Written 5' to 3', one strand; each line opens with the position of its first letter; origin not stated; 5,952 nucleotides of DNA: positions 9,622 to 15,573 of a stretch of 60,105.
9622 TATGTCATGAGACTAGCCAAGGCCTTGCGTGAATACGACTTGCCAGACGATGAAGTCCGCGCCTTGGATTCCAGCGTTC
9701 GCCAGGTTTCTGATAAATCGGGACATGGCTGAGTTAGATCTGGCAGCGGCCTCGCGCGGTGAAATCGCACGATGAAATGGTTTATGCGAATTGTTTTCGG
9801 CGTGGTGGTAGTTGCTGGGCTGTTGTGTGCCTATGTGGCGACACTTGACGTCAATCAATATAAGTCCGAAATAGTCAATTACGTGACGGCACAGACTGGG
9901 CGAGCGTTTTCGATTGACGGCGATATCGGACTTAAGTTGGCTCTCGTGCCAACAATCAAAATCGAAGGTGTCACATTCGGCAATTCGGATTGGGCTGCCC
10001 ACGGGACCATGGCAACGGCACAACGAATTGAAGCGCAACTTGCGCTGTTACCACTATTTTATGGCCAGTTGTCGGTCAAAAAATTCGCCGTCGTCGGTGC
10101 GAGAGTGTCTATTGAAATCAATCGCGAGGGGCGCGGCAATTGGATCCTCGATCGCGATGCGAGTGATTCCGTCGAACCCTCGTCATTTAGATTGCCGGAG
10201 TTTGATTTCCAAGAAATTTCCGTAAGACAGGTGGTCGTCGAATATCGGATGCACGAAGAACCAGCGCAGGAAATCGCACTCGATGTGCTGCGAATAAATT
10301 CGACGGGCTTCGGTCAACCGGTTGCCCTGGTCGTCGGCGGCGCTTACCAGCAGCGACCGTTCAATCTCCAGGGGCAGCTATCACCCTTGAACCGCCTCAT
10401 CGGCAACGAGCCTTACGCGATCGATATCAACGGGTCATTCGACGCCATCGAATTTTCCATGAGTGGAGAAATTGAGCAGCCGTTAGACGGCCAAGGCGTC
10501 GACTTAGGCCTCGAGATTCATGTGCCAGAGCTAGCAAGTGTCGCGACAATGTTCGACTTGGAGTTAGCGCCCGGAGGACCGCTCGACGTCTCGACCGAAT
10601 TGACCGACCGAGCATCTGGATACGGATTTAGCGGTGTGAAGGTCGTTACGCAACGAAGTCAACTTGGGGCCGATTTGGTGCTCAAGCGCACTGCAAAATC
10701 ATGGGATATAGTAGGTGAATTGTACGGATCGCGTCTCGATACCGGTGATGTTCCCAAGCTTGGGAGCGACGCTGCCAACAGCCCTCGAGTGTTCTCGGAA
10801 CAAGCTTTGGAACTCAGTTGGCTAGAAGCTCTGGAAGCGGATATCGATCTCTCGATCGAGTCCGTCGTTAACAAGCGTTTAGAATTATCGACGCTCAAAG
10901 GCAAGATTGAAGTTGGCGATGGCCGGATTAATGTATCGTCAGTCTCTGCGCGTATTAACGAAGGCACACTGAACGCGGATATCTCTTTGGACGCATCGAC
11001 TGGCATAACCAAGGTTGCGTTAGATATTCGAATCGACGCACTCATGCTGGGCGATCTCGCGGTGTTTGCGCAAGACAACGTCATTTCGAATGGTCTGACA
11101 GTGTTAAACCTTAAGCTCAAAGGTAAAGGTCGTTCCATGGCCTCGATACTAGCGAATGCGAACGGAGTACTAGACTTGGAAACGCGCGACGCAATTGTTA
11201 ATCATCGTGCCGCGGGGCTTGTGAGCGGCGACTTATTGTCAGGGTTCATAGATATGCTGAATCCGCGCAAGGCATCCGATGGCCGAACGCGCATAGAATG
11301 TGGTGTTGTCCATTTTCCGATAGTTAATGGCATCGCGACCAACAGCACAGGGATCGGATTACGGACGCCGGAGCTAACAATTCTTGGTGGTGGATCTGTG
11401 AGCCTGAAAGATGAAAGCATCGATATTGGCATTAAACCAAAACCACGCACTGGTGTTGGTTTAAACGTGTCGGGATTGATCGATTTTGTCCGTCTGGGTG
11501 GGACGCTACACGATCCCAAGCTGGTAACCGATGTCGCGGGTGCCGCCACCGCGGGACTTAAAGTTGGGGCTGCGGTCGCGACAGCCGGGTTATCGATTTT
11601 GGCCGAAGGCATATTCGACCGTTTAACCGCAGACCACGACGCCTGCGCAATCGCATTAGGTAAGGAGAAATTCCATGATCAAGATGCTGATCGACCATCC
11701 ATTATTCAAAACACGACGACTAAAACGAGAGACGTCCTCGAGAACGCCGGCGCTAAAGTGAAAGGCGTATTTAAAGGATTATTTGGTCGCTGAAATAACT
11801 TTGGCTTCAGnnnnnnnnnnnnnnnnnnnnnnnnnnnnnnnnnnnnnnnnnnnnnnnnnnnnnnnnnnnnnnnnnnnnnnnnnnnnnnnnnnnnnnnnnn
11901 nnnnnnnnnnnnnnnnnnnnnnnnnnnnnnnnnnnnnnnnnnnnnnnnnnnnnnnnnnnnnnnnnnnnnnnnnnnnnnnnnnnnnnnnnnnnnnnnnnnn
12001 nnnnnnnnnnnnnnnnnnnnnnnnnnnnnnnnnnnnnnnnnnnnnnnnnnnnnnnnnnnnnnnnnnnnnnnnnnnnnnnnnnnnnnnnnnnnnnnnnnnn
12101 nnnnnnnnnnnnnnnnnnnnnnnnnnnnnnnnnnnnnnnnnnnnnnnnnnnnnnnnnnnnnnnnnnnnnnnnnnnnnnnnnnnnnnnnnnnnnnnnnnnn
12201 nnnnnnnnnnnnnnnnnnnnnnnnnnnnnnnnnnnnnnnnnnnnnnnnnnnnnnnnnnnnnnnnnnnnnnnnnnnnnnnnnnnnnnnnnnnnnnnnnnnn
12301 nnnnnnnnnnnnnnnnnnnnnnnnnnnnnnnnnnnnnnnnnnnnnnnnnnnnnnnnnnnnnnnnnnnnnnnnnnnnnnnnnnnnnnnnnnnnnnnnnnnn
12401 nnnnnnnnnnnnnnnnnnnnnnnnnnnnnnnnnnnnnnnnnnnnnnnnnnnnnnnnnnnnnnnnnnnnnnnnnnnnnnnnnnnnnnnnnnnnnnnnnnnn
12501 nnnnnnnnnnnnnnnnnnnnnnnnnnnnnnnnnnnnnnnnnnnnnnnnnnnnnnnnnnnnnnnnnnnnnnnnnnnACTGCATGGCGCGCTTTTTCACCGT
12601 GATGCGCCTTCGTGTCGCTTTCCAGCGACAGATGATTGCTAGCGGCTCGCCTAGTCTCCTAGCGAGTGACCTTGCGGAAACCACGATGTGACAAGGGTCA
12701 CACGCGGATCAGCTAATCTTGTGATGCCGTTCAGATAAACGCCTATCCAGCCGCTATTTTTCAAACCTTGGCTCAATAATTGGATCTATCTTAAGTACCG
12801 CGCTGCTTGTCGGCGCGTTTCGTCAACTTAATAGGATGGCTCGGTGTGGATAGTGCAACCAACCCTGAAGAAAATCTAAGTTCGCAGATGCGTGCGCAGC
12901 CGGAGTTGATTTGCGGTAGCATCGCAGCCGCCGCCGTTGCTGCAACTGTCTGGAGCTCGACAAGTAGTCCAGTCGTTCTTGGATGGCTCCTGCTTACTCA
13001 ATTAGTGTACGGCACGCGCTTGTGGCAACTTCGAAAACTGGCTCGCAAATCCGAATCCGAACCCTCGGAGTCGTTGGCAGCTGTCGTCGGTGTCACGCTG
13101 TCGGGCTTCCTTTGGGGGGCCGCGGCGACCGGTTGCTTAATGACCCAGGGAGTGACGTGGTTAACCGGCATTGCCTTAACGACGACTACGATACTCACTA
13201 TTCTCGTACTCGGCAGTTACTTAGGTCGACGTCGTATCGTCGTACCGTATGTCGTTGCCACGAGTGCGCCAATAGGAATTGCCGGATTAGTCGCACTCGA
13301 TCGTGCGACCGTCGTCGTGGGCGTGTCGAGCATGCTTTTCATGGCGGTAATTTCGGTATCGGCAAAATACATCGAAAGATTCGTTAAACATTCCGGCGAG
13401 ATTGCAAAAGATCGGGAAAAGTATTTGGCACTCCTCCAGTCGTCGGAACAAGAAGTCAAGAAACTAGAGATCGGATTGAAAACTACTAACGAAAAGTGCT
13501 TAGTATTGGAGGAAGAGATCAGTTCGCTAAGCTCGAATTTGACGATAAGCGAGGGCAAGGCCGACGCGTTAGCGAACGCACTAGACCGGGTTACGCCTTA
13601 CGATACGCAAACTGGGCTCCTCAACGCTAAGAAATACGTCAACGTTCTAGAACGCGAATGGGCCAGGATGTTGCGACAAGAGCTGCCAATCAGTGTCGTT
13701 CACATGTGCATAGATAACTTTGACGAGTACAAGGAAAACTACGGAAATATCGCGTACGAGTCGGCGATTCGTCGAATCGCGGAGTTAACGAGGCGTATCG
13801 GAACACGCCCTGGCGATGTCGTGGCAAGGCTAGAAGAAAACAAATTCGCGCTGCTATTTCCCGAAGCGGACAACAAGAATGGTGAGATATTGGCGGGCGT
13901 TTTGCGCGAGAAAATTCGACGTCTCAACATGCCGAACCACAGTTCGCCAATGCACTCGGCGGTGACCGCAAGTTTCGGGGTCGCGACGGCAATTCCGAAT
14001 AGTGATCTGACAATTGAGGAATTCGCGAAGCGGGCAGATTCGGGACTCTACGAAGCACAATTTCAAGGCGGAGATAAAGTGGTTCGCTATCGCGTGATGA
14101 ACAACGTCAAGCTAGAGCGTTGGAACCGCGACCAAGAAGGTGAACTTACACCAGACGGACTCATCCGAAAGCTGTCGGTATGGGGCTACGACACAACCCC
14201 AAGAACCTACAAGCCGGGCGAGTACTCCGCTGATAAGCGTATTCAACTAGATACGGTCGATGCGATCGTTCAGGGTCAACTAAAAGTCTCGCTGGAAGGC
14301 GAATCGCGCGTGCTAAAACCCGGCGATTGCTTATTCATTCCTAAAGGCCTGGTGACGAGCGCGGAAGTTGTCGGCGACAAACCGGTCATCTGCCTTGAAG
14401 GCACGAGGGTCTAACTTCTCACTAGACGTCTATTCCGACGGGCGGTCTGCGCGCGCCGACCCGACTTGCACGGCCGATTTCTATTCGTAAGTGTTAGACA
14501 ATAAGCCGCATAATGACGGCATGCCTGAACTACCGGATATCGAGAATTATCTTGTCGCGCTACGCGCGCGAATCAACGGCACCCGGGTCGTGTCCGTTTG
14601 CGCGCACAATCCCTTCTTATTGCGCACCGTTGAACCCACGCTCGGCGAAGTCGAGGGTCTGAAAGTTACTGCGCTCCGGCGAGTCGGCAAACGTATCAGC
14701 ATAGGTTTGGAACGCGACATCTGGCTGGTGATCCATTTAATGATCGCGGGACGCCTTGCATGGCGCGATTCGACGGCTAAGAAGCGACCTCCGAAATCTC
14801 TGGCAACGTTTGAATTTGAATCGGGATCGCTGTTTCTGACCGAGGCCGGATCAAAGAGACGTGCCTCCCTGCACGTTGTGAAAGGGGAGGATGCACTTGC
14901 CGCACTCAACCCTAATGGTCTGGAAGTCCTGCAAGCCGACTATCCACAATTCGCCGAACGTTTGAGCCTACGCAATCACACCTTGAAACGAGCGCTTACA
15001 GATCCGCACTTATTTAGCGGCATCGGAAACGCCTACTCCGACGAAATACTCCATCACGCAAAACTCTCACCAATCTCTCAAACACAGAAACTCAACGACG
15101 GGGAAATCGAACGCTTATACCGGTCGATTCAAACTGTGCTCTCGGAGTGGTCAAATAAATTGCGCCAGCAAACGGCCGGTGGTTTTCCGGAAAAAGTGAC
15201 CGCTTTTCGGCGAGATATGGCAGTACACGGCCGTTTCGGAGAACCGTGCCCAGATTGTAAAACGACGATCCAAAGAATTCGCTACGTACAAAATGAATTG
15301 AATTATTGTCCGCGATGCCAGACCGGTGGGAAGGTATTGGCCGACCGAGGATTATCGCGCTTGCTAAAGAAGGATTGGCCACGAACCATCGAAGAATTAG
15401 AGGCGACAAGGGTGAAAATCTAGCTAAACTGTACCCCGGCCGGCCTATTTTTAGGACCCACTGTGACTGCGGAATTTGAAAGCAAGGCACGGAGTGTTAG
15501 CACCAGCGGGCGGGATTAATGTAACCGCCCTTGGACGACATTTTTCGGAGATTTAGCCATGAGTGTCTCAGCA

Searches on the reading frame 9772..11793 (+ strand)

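Call 62: search_protein_families(library=pfam, proteins=[window:9772-11793:+], max_evalue=0.00001)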
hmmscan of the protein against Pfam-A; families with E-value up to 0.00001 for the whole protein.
window:9772-11793:+ (673 aa): 3 families
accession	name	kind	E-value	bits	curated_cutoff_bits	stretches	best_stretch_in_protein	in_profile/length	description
PF05170.20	AsmA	-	3.7e-42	145.4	29.8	2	11-152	14-141/607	AsmA family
PF13116.12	YhdP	-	6.5e-10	38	46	1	2-178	9-174/1224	YhdP protein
PF05359.17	DUF748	-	9.3e-09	34.3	50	1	2-207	12-216/1037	Domain of Unknown Function (DUF748)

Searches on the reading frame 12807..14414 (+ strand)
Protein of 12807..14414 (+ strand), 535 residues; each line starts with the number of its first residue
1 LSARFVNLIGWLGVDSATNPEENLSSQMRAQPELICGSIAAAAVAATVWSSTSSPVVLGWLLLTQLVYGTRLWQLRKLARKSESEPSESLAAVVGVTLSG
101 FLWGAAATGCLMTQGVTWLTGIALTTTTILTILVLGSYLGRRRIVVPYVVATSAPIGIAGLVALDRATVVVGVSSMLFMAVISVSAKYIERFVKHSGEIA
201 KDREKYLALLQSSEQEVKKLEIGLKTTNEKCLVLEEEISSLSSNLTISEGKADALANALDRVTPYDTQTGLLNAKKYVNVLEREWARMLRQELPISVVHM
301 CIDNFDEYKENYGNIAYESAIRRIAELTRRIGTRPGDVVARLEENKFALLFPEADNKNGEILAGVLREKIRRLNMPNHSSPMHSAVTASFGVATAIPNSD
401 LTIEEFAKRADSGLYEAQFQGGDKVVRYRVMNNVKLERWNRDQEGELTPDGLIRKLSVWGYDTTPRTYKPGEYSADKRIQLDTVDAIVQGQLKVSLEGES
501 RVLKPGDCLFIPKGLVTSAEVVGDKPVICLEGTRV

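Call 62: search_protein_families(library=pfam, proteins=[window:12807-14414:+], max_evalue=0.00001)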
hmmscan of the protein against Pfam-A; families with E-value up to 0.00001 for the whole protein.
window:12807-14414:+ (535 aa): 1 family
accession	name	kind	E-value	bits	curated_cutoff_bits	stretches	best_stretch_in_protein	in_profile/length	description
PF00990.26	GGDEF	-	6.3e-25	88.3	23.8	1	265-422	3-159/161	Diguanylate cyclase, GGDEF domain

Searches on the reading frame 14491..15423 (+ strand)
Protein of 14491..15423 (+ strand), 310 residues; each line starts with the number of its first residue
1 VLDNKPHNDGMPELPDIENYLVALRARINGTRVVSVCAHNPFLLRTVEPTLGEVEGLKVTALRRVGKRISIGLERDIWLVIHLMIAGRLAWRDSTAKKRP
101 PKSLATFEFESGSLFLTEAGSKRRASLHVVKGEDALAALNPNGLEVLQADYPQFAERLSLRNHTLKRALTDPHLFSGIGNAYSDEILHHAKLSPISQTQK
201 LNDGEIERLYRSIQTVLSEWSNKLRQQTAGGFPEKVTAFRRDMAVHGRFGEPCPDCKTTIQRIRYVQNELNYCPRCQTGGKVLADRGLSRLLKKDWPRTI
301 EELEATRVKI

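Call 62: search_protein_families(library=pfam, proteins=[window:14491-15423:+], max_evalue=0.00001)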
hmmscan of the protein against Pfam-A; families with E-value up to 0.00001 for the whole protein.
window:14491-15423:+ (310 aa): 4 families
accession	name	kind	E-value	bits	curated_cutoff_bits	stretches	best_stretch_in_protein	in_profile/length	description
PF01149.29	Fapy_DNA_glyco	-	4.8e-15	56.7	25.5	1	11-112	1-103/117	Formamidopyrimidine-DNA glycosylase N-terminal domain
PF06831.19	H2TH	-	9.7e-14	51.6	34.7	1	149-219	10-80/93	Formamidopyrimidine-DNA glycosylase H2TH domain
PF05833.16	NFACT_N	-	5.5e-07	29.2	31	1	142-224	166-248/456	NFACT N-terminal and middle domains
PF06827.20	zf-FPG_IleRS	-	7.6e-07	29.3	21.3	1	250-278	1-29/30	Zinc finger found in FPG and IleRS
